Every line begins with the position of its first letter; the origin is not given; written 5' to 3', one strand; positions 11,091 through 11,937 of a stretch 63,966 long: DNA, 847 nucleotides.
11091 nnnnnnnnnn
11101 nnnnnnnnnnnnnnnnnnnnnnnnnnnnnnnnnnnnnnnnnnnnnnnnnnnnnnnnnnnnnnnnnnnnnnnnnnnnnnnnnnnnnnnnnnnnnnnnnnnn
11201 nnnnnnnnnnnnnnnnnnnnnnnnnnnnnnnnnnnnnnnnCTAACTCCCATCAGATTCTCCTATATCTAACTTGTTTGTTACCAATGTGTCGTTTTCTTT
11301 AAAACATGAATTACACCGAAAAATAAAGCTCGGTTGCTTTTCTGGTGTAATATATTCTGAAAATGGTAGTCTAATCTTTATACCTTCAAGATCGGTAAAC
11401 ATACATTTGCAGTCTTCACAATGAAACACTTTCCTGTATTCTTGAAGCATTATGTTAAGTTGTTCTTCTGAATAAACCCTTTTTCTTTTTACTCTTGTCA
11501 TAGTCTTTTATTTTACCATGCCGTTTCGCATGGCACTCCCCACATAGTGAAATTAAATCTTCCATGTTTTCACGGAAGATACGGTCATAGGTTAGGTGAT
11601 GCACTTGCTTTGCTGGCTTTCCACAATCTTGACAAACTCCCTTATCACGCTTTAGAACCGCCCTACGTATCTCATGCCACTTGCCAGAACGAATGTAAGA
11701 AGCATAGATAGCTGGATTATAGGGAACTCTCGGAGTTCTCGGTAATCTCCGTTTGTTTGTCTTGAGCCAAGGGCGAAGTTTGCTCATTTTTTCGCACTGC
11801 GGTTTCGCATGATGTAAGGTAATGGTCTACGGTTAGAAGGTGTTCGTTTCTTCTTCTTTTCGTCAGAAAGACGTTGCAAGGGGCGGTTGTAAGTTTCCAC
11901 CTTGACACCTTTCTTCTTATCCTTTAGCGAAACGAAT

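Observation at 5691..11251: Tandem NPF motifs at the extreme termini of the large proteins that precede the portal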

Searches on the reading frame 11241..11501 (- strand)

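Call 70: search_protein_families(library=pfam, proteins=[window:11241-11501:-], max_evalue=0.05)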
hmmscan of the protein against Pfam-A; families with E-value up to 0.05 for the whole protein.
window:11241-11501:- (86 aa): 1 family
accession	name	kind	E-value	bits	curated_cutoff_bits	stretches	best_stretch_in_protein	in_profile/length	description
PF09723.15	Zn_ribbon_8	-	0.016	15.7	34.4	0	57-76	2-21/41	Zinc ribbon domain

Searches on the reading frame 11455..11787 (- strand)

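Call 70: search_protein_families(library=pfam, proteins=[window:11455-11787:-], max_evalue=0.05)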
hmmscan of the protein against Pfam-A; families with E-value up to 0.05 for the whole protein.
window:11455-11787:- (110 aa): 4 families
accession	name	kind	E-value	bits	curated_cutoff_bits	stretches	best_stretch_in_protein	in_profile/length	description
PF01844.29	HNH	-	7.3e-05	23.3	21.4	1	52-90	1-45/47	HNH endonuclease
PF14522.11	Cytochrome_C7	-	0.019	15.2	24.8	1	47-92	11-54/67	Cytochrome c7 and related cytochrome c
PF21256.2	TetR_C_5-like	-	0.032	14.8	27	1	41-89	29-77/127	Tetracyclin repressor-like, C-terminal domain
PF14260.11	zf-C4pol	-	0.035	14.8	28.9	1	49-90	10-54/70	C4-type zinc-finger of DNA polymerase delta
